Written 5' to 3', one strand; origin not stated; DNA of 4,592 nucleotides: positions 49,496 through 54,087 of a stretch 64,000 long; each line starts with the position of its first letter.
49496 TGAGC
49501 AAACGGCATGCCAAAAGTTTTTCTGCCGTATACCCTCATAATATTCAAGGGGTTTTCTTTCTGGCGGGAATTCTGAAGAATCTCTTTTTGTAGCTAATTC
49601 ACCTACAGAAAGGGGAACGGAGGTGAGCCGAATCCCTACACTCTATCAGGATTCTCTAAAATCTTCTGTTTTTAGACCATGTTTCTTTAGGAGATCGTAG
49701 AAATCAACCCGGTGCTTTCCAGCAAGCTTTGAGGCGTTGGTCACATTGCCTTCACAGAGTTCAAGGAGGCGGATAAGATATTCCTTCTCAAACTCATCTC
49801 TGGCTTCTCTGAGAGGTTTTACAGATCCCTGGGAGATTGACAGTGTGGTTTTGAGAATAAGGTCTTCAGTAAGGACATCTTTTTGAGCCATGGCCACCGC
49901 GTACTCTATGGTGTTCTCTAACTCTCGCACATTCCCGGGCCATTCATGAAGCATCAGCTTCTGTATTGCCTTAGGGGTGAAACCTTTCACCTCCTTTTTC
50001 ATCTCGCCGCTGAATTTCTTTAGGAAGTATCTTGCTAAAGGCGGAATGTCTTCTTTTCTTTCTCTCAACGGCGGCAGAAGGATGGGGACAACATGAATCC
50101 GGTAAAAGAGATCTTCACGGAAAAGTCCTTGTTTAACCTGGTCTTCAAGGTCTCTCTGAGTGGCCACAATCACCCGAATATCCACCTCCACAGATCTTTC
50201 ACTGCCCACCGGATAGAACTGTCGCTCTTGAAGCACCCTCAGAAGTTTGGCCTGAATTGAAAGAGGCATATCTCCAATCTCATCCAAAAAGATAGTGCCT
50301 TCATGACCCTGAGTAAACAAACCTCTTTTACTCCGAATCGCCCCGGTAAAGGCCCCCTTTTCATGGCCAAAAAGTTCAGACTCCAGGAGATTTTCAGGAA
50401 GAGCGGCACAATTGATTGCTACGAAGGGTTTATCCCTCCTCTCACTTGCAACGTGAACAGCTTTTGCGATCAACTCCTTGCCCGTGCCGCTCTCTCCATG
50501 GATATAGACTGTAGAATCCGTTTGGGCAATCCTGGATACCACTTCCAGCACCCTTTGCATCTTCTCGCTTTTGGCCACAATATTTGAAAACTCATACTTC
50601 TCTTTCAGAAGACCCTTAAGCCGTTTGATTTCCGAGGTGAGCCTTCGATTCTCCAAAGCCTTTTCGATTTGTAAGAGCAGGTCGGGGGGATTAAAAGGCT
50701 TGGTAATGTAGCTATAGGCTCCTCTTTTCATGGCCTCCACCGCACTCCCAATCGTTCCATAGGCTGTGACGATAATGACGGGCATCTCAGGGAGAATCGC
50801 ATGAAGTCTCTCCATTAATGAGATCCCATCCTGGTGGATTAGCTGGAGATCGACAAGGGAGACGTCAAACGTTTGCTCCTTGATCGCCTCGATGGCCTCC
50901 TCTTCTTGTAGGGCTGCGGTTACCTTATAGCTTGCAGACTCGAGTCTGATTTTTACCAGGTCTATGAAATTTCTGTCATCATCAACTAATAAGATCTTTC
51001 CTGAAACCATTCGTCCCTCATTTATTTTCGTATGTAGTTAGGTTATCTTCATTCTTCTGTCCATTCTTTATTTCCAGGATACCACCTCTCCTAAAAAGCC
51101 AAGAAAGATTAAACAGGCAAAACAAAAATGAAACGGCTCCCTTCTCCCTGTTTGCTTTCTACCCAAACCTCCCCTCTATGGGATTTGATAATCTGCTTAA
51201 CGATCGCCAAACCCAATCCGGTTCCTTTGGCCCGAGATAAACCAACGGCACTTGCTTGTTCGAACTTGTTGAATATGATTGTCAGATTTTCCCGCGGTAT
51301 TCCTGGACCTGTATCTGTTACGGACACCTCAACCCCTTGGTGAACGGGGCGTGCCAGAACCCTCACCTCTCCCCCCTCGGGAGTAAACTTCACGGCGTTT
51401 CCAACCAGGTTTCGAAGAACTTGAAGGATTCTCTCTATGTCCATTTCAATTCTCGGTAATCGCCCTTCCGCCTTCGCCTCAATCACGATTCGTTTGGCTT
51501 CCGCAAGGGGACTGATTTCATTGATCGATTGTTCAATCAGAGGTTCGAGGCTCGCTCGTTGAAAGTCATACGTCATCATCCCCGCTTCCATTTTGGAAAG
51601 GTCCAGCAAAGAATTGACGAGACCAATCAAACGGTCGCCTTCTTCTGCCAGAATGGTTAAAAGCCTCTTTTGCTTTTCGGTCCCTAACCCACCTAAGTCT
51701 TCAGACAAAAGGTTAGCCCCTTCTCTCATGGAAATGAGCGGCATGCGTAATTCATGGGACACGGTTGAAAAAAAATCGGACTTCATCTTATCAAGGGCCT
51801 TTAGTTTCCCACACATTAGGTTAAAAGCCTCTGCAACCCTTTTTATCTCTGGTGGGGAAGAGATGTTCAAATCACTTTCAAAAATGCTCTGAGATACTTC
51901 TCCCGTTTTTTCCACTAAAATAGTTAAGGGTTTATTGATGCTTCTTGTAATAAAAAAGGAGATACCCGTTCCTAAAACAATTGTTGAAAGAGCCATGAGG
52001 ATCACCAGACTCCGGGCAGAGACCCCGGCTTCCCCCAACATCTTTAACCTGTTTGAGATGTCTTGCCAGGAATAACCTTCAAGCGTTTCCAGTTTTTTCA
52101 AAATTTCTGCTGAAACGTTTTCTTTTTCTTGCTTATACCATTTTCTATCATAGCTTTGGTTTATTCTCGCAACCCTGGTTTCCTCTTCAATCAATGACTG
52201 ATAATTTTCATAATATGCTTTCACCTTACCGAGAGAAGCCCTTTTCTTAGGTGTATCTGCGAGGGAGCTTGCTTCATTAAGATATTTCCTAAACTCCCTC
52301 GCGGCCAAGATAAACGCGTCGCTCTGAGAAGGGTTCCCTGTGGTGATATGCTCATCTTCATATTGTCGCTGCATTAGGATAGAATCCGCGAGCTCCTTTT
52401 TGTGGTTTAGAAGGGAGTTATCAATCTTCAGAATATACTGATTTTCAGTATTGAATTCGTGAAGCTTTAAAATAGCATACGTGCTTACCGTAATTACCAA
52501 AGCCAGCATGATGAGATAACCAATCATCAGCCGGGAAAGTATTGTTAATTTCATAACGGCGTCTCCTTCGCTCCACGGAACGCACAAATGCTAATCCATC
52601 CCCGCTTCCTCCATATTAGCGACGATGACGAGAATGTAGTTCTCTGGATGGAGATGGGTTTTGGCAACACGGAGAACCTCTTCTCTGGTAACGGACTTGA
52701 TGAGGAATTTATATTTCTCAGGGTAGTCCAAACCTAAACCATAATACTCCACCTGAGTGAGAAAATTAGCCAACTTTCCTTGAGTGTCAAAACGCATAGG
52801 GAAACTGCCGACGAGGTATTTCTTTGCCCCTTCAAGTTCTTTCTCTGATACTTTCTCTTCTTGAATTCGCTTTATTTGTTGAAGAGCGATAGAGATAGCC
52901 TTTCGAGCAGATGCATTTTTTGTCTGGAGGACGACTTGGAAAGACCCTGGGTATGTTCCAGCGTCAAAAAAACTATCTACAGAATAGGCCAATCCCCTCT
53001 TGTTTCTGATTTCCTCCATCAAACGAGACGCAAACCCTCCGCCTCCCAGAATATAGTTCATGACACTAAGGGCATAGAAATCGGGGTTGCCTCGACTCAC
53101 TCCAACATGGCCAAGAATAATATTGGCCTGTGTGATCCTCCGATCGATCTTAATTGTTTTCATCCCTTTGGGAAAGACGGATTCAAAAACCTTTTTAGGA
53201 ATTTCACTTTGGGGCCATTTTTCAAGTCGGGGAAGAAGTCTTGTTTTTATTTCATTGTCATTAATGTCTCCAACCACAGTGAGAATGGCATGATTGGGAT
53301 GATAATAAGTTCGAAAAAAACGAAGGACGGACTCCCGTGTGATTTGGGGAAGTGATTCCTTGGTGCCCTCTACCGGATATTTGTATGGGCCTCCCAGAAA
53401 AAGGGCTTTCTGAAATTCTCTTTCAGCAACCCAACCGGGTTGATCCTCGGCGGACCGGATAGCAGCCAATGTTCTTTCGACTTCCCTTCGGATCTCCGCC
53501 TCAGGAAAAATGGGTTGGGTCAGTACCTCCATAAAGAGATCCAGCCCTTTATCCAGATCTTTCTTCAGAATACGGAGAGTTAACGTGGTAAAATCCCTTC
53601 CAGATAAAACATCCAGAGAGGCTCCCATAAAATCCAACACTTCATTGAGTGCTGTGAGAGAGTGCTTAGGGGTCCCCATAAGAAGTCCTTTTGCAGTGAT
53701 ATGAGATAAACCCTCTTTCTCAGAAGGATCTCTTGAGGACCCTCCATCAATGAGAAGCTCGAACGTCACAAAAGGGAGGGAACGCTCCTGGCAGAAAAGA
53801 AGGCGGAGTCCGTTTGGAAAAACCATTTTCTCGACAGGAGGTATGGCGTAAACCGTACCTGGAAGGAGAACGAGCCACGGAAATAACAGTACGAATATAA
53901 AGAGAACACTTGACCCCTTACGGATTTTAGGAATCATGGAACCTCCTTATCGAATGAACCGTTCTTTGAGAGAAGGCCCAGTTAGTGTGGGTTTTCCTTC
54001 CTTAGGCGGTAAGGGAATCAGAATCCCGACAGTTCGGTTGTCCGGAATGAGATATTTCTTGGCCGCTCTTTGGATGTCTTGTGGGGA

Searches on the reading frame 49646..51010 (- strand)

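Call 36: search_protein_families(library=ncbifam, proteins=[window:49646-51010:-], max_evalue=0.00001)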
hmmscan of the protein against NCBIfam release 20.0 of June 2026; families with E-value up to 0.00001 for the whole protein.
window:49646-51010:- (454 aa): 101 families (the best 25 are shown)
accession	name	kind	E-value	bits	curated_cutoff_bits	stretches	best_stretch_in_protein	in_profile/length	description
NF011695.0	PRK15115.1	equivalog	3.6e-141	470.9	763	1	4-453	7-445/445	two-component system response regulator GlrR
TIGR02915.1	PEP_resp_reg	equivalog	9.8e-133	443.2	502.6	1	6-447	1-445/445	PEP-CTERM-box response regulator transcription factor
NF008469.0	PRK11361.1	equivalog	3.4e-130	434.8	714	1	5-445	6-455/461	acetoacetate metabolism transcriptional regulator AtoC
TIGR01818.1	ntrC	equivalog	2e-127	425.8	558.6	1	6-407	1-399/463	nitrogen regulation protein NR(I)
NF007689.0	PRK10365.1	equivalog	2.2e-117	392.6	760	1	5-434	7-432/441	sigma-54-dependent response regulator transcription factor ZraR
NF051870.1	NAssimRespRegNtrX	equivalog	1.3e-114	383.6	600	1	5-445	3-451/452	nitrogen assimilation response regulator NtrX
TIGR01817.1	nifA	equivalog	9.8e-113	377.7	528.85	1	132-388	186-442/534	nif-specific transcriptional activator NifA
NF008176.1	PRK10923.1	equivalog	3e-109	365.7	620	1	1-385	1-382/469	nitrogen regulation protein NR(I)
NF041946.1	LuxO_transreg_Vib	equivalog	6e-107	358.3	800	1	9-389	2-380/463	quorum-sensing sigma-54 dependent transcriptional regulator LuxO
NF041552.1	TF_PrdR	equivalog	5.2e-106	355.2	795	1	131-443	258-575/577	sigma-54 dependent transcriptional regulator PrdR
NF038308.1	RNA_repair_RtcR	equivalog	8.6e-104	348.3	650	1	70-398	106-445/530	RNA repair transcriptional activator RtcR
NF003451.0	PRK05022.1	equivalog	8.8e-97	324.9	476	1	131-447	179-511/512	nitric oxide reductase transcriptional regulator NorR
NF049963.1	RespRegFlgRCampy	domain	5.1e-96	322.1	750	1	6-441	3-424/429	fla regulon two-component system response regulator FlgR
NF050807.1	TransRegFlbDCaul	equivalog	4.4e-95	319.2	750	1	27-391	24-367/454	sigma-54-dependent transcriptional regulator FlbD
NF011958.0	PRK15429.1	equivalog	8.6e-89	299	830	1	134-447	371-687/692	formate hydrogenlyase transcriptional activator FlhA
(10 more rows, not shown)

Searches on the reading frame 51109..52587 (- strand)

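Call 36: search_protein_families(library=ncbifam, proteins=[window:51109-52587:-], max_evalue=0.00001)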
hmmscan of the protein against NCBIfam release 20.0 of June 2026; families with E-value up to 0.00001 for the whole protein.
window:51109-52587:- (492 aa): 80 families (the best 25 are shown)
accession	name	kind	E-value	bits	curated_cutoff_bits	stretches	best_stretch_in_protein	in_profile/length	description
NF033092.0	HK_WalK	equivalog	4.1e-60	204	725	2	265-492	368-594/594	cell wall metabolism sensor histidine kinase WalK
NF046044.1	PnpS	equivalog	9.9e-56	189.4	400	1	261-491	162-390/390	two-component system histidine kinase PnpS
TIGR02966.1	phoR_proteo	equivalog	3.1e-52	177.6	334.2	1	261-489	106-332/333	phosphate regulon sensor histidine kinase PhoR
NF040691.1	MtrAB_MtrB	equivalog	3.1e-49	168.4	450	1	190-491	185-491/507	MtrAB system histidine kinase MtrB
NF047874.1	MASE3_PAS_HK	subfamily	5.7e-49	167.5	560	1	258-492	387-625/655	MASE3 domain-containing sensor histidine kinase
TIGR02956.1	TMAO_torS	equivalog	6.7e-49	166.8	676.5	1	267-492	462-682/967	TMAO reductase system sensor histidine kinase/response regulator TorS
TIGR01386.1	cztS_silS_copS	subfamily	3.2e-45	154.9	292.55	1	29-490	18-456/457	heavy metal sensor histidine kinase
NF045911.1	TCSHisKinNblS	equivalog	7.4e-45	153.4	1000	1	264-491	383-619/621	two-component system sensor histidine kinase NblS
NF011874.0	PRK15347.1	equivalog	2.1e-44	151.8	852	1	266-492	395-614/921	two component system sensor kinase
NF008312.0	PRK11100.1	equivalog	6.5e-43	147.3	356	1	196-485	189-467/477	two-component system sensor histidine kinase CreC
NF041880.1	EPS_EpsF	equivalog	4.3e-41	140.9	900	1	261-491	266-492/492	response regulator EpsF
NF007688.0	PRK10364.1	equivalog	1.8e-40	139.1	479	1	274-492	245-451/460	two-component system sensor histidine kinase ZraS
NF012163.2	BaeS_SmeS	equivalog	2.5e-40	138.8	500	1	193-478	165-444/457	sensor histidine kinase efflux regulator BaeS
NF006800.0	PRK09303.1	equivalog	3.9e-40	138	342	1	267-492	149-377/383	histidine kinase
NF038297.2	hybrid_HK_HrmK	equivalog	1.9e-38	132.5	725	1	54-492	32-457/607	hybrid histidine kinase/response regulator HrmK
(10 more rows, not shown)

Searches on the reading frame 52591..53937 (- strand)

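Call 36: search_protein_families(library=ncbifam, proteins=[window:52591-53937:-], max_evalue=0.00001)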
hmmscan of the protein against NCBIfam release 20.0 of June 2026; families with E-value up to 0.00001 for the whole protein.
window:52591-53937:- (448 aa): 2 families
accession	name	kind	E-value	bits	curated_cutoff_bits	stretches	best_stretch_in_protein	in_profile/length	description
NF047422.1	YfmF_fam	equivalog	1.9e-35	122.6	285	1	128-436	98-409/412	EF-P 5-aminopentanol modification-associated protein YfmF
NF047421.1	YfmH_fam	equivalog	1.2e-18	67.6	250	1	127-440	107-422/425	EF-P 5-aminopentanol modification-associated protein YfmH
